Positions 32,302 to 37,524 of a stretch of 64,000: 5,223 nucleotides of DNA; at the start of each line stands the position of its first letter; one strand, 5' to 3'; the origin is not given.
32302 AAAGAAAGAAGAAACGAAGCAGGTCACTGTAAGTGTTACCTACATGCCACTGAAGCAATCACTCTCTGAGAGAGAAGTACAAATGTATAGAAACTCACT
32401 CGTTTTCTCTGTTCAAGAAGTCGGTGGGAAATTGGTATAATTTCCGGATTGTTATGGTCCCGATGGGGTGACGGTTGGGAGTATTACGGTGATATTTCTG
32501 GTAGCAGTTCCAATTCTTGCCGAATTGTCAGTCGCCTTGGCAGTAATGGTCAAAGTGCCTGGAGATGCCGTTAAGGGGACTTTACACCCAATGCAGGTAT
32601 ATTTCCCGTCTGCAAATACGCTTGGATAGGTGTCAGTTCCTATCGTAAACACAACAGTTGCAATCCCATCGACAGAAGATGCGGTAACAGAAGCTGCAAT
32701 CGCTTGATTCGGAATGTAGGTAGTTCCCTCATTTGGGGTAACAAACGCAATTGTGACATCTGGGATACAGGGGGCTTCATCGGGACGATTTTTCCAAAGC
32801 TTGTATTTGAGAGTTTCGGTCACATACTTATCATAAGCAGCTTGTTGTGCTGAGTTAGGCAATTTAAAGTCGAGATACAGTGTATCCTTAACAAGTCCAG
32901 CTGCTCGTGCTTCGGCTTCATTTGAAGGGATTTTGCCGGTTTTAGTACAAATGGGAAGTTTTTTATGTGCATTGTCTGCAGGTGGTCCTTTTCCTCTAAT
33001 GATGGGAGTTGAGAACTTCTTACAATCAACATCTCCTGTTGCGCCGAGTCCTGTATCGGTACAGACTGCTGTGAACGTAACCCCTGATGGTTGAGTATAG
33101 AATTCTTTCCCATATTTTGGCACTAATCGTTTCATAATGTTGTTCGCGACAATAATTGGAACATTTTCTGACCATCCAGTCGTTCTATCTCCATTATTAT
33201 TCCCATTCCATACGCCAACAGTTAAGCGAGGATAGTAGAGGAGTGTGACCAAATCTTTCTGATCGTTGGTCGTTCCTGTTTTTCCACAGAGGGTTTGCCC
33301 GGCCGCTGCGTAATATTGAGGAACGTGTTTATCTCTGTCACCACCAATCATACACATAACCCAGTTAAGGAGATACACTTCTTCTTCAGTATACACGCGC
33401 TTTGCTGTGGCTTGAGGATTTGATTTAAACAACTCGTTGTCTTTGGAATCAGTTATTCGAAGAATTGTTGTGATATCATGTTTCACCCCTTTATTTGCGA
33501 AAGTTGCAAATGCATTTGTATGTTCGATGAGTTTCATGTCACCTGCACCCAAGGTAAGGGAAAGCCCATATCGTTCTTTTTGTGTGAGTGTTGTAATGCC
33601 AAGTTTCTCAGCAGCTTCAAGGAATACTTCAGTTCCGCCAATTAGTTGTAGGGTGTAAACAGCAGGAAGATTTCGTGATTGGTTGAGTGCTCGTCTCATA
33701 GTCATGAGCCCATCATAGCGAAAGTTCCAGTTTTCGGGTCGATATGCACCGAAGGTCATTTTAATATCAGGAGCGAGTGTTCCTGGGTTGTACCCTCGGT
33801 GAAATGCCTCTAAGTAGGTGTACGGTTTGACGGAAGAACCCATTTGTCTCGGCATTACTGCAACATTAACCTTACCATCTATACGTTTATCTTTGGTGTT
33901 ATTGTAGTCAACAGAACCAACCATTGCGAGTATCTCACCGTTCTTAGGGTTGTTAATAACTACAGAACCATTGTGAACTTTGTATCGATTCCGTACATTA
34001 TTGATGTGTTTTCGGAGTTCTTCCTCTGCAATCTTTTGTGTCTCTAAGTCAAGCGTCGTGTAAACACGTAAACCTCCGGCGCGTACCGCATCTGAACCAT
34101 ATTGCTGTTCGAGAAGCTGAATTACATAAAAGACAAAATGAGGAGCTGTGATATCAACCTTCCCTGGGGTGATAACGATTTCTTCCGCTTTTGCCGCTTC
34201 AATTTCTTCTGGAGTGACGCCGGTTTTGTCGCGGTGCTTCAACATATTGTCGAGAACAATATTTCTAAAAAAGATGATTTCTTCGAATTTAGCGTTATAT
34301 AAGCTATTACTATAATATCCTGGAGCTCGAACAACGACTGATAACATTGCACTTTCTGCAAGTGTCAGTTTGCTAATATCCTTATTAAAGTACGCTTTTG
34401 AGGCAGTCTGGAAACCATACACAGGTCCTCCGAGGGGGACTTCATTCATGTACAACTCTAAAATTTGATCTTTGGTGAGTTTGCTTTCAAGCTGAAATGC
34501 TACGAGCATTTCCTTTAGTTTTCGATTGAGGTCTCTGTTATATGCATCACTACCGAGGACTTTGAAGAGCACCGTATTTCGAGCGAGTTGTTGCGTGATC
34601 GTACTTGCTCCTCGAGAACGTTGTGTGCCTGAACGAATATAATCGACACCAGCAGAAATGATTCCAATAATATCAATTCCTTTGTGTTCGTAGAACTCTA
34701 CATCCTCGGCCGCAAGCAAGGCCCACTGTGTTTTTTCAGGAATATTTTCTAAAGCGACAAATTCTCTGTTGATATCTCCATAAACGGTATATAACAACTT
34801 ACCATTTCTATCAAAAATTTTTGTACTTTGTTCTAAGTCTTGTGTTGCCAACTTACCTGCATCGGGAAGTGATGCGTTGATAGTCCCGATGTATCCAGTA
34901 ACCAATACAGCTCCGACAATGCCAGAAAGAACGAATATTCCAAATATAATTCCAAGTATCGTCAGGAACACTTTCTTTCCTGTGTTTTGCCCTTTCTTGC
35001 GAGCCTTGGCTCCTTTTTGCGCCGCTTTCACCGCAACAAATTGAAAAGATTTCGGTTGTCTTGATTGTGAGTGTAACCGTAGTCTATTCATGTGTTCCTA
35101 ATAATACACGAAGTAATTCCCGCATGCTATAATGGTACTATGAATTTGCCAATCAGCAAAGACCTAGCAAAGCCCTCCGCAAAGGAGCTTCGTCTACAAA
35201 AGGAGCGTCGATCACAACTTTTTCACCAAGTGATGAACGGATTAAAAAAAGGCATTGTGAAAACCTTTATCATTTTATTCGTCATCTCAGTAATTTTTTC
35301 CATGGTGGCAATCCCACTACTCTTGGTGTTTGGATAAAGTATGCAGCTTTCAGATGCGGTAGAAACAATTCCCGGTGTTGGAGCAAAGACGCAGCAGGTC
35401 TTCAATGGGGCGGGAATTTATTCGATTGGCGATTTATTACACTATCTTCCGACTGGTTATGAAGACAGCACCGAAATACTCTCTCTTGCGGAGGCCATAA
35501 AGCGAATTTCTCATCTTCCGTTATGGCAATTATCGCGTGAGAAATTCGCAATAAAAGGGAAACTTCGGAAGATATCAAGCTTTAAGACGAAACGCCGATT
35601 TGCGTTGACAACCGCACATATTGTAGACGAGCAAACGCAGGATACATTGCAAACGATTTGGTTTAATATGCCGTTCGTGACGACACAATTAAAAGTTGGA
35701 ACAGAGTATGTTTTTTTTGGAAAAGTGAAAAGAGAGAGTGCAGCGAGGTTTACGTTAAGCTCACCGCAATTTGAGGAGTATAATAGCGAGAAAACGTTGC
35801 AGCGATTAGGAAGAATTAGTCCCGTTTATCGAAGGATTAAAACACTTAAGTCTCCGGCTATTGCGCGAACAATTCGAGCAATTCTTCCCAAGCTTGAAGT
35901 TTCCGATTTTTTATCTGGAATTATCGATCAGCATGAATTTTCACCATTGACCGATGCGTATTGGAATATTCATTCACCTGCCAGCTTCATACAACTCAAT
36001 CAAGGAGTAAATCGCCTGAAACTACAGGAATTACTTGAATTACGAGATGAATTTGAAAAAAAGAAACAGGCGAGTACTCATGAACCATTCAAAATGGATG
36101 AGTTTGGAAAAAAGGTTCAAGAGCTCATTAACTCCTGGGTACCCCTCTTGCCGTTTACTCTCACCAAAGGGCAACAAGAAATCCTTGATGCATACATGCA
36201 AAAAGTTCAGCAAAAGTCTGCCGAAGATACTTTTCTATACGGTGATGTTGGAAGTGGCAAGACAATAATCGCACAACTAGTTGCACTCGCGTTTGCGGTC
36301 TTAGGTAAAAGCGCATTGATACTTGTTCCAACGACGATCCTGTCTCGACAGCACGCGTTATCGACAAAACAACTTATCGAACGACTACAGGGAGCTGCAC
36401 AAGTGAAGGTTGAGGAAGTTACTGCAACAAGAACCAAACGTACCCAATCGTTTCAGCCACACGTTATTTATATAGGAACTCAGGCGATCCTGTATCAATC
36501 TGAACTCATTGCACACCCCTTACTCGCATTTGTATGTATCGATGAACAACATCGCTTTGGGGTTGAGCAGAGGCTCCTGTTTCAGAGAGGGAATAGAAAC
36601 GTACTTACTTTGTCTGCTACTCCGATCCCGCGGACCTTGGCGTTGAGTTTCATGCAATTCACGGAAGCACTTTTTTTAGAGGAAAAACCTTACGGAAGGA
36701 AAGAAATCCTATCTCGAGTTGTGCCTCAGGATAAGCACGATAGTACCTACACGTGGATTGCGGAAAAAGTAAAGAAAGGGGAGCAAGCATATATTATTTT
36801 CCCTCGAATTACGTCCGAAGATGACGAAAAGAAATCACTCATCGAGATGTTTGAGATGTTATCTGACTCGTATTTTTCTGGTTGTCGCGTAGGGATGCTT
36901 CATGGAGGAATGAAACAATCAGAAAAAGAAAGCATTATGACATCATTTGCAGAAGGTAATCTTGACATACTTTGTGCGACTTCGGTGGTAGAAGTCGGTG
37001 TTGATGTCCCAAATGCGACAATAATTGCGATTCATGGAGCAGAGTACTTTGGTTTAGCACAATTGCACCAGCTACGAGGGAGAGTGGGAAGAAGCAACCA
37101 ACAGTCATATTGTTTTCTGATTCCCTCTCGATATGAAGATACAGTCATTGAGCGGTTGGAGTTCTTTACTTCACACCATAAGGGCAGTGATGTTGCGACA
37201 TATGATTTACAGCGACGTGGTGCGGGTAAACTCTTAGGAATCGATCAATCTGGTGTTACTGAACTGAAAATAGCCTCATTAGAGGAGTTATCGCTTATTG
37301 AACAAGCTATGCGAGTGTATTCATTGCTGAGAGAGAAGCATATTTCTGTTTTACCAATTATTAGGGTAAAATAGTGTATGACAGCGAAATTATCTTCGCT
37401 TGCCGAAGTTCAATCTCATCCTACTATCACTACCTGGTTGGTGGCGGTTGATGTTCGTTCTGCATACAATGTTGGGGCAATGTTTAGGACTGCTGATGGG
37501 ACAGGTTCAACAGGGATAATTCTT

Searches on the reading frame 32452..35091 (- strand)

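Call 82: search_protein_families(library=pfam, proteins=[window:32452-35091:-], max_evalue=0.00001)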
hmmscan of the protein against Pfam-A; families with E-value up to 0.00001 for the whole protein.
window:32452-35091:- (879 aa): 2 families
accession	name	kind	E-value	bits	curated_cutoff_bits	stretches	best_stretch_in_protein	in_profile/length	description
PF00912.28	Transgly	-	7.9e-54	182.2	27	1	97-283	2-177/178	Transglycosylase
PF00905.27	Transpeptidase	-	8.4e-17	61.7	22.1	1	375-609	1-243/299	Penicillin binding protein transpeptidase domain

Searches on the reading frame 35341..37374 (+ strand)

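Call 82: search_protein_families(library=pfam, proteins=[window:35341-37374:+], max_evalue=0.00001)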
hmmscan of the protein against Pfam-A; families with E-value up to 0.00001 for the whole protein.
window:35341-37374:+ (677 aa): 4 families
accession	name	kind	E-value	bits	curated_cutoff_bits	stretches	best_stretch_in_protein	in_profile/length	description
PF00271.37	Helicase_C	-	4.5e-19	69.2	23.5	1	476-585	11-109/110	Helicase conserved C-terminal domain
PF17191.10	RecG_wedge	-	6e-17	62.1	23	1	10-179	5-156/162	RecG wedge domain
PF00270.35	DEAD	-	1e-15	58.3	26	1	276-432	2-163/167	DEAD/DEAH box helicase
PF04851.21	ResIII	-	9.7e-09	35.8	22.5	1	273-428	3-162/164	Type III restriction enzyme, res subunit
